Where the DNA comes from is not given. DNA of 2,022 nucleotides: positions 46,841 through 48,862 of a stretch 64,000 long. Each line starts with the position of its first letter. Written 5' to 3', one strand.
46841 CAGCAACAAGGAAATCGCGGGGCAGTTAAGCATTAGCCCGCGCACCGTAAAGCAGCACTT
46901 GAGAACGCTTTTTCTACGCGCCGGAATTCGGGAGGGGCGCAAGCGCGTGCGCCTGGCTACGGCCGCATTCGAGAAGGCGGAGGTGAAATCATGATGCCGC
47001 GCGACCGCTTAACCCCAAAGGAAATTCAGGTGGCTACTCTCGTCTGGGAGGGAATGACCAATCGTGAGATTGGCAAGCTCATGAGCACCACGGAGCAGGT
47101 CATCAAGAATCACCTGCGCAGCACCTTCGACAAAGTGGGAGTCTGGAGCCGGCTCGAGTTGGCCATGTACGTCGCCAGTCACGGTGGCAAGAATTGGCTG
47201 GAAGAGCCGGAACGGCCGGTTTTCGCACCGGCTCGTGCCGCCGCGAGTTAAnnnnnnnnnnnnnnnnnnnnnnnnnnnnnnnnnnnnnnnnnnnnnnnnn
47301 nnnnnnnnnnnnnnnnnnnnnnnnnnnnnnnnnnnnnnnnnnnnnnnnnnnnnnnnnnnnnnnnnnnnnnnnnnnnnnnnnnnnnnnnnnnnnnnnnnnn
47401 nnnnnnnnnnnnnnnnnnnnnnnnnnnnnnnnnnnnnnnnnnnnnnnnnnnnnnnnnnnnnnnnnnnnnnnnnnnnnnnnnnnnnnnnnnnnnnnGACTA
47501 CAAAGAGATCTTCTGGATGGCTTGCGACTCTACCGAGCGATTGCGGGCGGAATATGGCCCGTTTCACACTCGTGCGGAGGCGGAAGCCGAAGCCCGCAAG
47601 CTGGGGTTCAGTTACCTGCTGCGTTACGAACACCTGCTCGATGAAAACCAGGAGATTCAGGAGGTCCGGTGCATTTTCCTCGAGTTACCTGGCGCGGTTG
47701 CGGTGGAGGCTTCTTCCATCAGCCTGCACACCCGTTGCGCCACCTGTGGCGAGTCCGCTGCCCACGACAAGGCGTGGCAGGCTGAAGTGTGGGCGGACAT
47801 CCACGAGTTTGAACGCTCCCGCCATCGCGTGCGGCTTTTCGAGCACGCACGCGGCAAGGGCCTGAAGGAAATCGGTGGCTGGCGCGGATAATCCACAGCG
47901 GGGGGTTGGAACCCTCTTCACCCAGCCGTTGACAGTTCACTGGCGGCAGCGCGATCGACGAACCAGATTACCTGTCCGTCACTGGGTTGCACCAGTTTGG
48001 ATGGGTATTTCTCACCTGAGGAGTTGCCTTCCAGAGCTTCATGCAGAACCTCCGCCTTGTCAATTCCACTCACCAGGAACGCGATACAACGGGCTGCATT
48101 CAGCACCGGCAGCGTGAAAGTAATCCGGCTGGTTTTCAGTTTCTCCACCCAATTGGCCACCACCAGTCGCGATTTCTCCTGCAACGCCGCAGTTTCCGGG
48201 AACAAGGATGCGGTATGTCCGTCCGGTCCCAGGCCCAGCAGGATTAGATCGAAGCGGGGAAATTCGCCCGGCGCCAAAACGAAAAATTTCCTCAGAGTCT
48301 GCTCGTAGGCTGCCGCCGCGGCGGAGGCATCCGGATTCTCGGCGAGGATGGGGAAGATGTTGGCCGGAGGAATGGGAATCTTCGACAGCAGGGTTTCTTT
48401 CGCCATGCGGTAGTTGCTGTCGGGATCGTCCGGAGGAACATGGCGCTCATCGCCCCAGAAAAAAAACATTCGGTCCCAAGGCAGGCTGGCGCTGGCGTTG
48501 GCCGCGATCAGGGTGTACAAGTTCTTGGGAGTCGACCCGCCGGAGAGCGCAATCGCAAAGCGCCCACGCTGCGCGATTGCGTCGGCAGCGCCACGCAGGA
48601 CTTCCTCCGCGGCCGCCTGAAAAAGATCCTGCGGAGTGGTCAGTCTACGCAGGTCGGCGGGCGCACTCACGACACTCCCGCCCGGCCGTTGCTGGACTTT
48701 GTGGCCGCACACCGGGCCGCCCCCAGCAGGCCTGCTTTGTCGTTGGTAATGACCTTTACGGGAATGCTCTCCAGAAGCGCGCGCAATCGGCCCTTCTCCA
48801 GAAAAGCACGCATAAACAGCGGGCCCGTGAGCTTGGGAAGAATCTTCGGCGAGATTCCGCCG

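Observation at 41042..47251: Duplicated two-gene module of domain-minimal LuxR/GerE HTH proteins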

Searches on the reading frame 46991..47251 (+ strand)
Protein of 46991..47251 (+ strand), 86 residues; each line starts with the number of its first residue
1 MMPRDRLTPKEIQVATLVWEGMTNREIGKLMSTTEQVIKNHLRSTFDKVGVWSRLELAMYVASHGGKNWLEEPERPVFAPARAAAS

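Call 3: search_protein_families(library=pfam, proteins=[window:46991-47251:+], max_evalue=0.01)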
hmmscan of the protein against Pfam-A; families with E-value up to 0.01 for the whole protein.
window:46991-47251:+ (86 aa): 3 families
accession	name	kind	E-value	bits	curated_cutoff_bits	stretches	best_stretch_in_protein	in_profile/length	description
PF00196.25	GerE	-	4.4e-11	42.7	23.5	1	6-60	2-56/57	Bacterial regulatory proteins, luxR family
PF08281.18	Sigma70_r4_2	-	0.0028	17.7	25.7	1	6-43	10-48/54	Sigma-70, region 4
PF04545.22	Sigma70_r4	-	0.005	16.8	24.1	1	5-48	3-47/50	Sigma-70, region 4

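Call 12: search_protein_families(library=ncbifam, proteins=[window:46991-47251:+], max_evalue=0.01)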
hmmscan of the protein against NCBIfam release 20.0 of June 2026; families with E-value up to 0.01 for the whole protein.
window:46991-47251:+ (86 aa): 18 families
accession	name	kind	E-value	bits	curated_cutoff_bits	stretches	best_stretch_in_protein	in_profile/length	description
TIGR03020.2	EpsA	equivalog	8.7e-08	32.1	170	1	5-55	189-239/247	XrtB/PEP-CTERM-associated transcriptional regulator EpsA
NF047785.1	respo_reg_MadR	equivalog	1e-07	31.5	300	1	4-66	146-207/209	MadR family response regulator transcription factor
NF007935.0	PRK10651.1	equivalog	2.9e-07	29.9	250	1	5-63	154-212/216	two-component system response regulator NarL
NF003420.0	PRK04841.1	equivalog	1.4e-06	26.6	537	1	6-56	838-888/903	HTH-type transcriptional regulator MalT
NF041830.1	RR_TF_ErdR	exception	1.5e-06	28.1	390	1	7-60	151-204/213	response regulator transcription factor ErdR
NF052366.1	photon_PedR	equivalog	1.7e-06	28.1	120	1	7-65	3-61/74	photosynthetic electron transport-dependent transcriptional regulator PedR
NF007708.0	PRK10403.1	equivalog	8.7e-05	22.1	343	1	6-58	153-205/215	nitrate/nitrite response regulator protein NarP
NF040749.1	tetrathio_RR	equivalog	0.00011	21.9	290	1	5-57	132-184/191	tetrathionate respiration response regulator TtrR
NF052445.1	RespRegMctR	equivalog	0.00013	21.5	300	1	5-65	143-203/205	two-component system response regulator MctR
NF011896.0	PRK15369.1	equivalog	0.00022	20.9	242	1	5-60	148-203/211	two component system response regulator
NF007505.1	PRK10100.1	equivalog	0.00084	19.1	250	1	6-56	144-194/204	biofilm master transcriptional regulator CsgD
NF041673.1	transregRamA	equivalog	0.0016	17.6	500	1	5-56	217-268/280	acetate metabolism transcriptional regulator RamA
NF041232.1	BagY_FevT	exception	0.0016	17.3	700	1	7-58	297-348/367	LuxR family transcriptional regulator BagY/FevT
NF007403.0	PRK09935.1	equivalog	0.0021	17.7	271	1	7-64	150-207/210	fimbria biosynthesis transcriptional regulator FimZ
NF050132.1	TransRegAbsR2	equivalog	0.0025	16.6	850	1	7-56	531-580/582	LuxR family transcriptional regulator AbsR2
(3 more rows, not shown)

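Call 79: search_protein_families(library=phrogs, proteins=[window:46991-47251:+], max_evalue=0.001)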
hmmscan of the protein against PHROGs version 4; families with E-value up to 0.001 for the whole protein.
window:46991-47251:+ (86 aa): 3 families
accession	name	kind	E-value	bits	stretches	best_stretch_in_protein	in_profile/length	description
phrog_10300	-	transcription regulation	2e-05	25.7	1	5-61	119-175/182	transcriptional regulator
phrog_3282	-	transcription regulation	4.1e-05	24.5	1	7-57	48-98/158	sigma factor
phrog_3855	-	DNA, RNA and nucleotide metabolism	0.0008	20.8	0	8-44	66-102/115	HTH DNA binding protein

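Call 87: search_solved_structures(query=window:46991-47251:+, max_evalue=0.0001, show_alignments=4)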
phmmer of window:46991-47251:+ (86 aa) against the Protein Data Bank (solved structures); distinct sequences matched with E-value up to 0.0001: 8.
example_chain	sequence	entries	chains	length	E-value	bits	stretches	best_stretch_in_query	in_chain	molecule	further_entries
7x1k_A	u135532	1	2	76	1.3e-06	32.1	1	2-65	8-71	Chemotaxis protein CheY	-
8u3b_G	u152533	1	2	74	5.4e-06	30.2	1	5-62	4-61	Nitrate/nitrite response regulator protein NarL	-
1je8_A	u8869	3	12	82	1e-05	29.3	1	5-62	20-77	Nitrate/Nitrite Response Regulator Protein NARL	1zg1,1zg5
2krf_A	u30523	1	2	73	2.2e-05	28.2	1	4-65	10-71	Transcriptional regulatory protein comA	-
3ulq_B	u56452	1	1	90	4.1e-05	27.4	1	4-65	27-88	Transcriptional regulatory protein ComA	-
1a04_A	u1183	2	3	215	6.3e-05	26.8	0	5-62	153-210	NITRATE/NITRITE RESPONSE REGULATOR PROTEIN NARL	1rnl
4wt0_B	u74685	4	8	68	6.9e-05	26.6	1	4-65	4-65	Response regulator receiver domain protein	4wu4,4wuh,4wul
4wsz_A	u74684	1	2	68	9.5e-05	26.2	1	4-65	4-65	Response regulator receiver domain protein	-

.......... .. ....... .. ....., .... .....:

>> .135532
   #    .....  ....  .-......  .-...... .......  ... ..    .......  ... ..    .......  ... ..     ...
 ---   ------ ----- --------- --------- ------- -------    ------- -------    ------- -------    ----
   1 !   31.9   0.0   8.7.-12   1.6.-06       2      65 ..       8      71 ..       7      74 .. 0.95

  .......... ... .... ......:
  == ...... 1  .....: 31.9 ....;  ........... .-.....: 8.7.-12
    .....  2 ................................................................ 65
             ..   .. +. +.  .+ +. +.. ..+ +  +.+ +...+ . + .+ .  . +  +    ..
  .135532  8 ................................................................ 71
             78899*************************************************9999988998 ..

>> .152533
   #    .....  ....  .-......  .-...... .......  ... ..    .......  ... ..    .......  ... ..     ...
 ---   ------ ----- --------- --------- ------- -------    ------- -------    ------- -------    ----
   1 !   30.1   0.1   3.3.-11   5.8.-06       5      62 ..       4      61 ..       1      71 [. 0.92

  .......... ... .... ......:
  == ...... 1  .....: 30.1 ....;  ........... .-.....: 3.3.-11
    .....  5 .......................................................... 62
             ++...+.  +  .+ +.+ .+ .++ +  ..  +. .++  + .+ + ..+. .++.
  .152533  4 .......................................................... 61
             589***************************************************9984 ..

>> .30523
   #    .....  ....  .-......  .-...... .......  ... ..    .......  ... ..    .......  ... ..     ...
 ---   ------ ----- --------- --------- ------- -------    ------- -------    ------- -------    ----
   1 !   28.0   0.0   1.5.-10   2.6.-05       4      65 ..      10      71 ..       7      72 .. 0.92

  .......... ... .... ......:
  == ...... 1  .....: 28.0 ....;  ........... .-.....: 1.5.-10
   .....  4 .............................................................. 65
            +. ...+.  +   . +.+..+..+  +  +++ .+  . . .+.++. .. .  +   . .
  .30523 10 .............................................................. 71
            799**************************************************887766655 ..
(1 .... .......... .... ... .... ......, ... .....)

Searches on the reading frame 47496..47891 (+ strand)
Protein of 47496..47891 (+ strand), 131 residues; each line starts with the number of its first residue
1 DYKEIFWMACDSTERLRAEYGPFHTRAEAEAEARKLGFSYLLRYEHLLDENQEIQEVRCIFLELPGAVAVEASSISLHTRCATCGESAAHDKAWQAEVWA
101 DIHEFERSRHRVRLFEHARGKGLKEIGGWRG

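Call 3: search_protein_families(library=pfam, proteins=[window:47496-47891:+], max_evalue=0.01)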
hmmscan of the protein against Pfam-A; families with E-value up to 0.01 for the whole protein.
window:47496-47891:+ (131 aa): 0 families

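Call 30: find_homologous_proteins(query=window:47496-47891:+, max_evalue=0.001)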
Query window:47496-47891:+ (131 aa): 1687 proteins with E <= 0.001 among 1717 candidates; the best 120 are listed.
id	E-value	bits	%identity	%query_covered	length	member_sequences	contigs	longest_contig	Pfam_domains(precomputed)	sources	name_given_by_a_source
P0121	4.9e-77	274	93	99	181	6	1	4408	-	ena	-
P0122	4.4e-76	271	90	100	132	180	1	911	-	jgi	jgi:hypothetical protein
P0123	1.3e-75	270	89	100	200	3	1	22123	-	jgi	-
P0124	7.3e-75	267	89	100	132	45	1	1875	-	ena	-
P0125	9.9e-75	267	88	100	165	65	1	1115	-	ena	-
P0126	1.5e-74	266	88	99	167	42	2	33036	-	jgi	jgi:hypothetical protein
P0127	1.9e-74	266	88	100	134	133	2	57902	-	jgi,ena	jgi:hypothetical protein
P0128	2.6e-74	265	88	100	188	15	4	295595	-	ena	-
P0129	3.0e-74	265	90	99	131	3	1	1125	-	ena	-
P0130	4.6e-74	265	89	99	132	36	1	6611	-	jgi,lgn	jgi:formylmethanofuran dehydrogenase subunit E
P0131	4.8e-74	265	89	99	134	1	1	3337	-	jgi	jgi:hypothetical protein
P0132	6.0e-74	264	88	99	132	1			-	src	-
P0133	8.9e-74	264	88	100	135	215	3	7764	-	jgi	jgi:hypothetical protein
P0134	9.0e-74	264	85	100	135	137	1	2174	-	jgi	jgi:hypothetical protein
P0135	9.3e-74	264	87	100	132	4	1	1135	-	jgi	jgi:hypothetical protein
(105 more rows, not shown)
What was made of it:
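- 47493..47891 (+): X131, a conserved 132-aa Cys/His-rich protein of unknown fold that always lies downstream of B2 on the same strand. 1687 homologues, all named 'hypothetical' (call 30).
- Tried and rejected: A few JGI names read 'formylmethanofuran dehydrogenase subunit E' but are unsupported (call 30).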

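Call 36: predict_structure(alignment_id=A4)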
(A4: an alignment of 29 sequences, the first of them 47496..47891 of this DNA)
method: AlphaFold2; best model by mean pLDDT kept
length: 131 residues; sequences in the alignment: 29
mean_pLDDT: 56.2   pTM: 0.52
mean pLDDT of the five models: 56.2, 55.4, 54.8, 53.6, 48.2
residues with pLDDT >= 90: 0; 70-90: 33; 50-70: 49; < 50: 49
segments of 3 or more residues with pLDDT < 50: 71-112
pLDDT, mean of each block of 10 residues (from residue 1): 65 53 76 71 73 67 66 41 39 35 40 52 54 35
secondary structure, 60 per line:
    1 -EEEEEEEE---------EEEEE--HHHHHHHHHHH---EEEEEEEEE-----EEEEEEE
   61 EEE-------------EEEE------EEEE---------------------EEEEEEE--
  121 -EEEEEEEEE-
elements in order: E2-9 E19-23 H26-36 E40-48 E54-63 E77-80 E87-90 E112-118 E122-130
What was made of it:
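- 47493..47891 (+): The AlphaFold2 model has low confidence (call 36).
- Tried and rejected: AlphaFold2 gave pLDDT 56, too poor for fold search (call 36).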

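Call 79: search_protein_families(library=phrogs, proteins=[window:47496-47891:+], max_evalue=0.001)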
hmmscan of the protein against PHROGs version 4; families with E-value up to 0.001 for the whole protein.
window:47496-47891:+ (131 aa): 0 families

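Call 80: search_protein_families(library=pfam, proteins=[window:47496-47891:+], max_evalue=0.01)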
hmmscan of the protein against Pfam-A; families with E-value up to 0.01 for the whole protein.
window:47496-47891:+ (131 aa): 0 families
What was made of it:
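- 47493..47891 (+): No Pfam or PHROG match (calls 3, 79, 80).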

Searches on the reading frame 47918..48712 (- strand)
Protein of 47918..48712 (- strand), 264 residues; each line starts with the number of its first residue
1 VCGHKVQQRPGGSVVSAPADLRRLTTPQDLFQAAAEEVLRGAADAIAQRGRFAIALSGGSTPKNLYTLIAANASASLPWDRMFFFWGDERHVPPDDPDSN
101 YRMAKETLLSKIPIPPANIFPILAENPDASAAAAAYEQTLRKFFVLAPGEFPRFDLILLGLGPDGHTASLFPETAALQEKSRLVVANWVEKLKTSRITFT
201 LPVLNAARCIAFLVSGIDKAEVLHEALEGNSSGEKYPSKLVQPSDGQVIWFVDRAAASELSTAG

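Call 12: search_protein_families(library=ncbifam, proteins=[window:47918-48712:-], max_evalue=0.01)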
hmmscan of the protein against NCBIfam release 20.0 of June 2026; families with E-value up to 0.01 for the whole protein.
window:47918-48712:- (264 aa): 7 families
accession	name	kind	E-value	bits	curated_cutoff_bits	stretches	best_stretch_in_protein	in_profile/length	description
TIGR01198.1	pgl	equivalog_domain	2e-70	237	124.45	1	28-259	6-233/234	6-phosphogluconolactonase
TIGR00502.1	nagB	equivalog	7.5e-15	54.9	236.9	1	24-262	6-249/259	glucosamine-6-phosphate deaminase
NF009022.0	PRK12358.1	equivalog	1.5e-13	50.8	247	1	44-261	22-238/239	glucosamine-6-phosphate deaminase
NF002557.0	PRK02122.1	subfamily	3.9e-13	48.4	384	1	33-261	43-276/653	glucosamine-6-phosphate deaminase-like protein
NF001684.0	PRK00443.1-4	subfamily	4.6e-11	42.7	326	1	41-262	19-243/260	glucosamine-6-phosphate deaminase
NF001685.0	PRK00443.1-5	equivalog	8.3e-07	28.5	513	1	24-230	6-219/266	glucosamine-6-phosphate deaminase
NF007291.0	PRK09762.1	equivalog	0.0019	17.8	271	1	43-233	24-216/236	galactosamine-6-phosphate isomerase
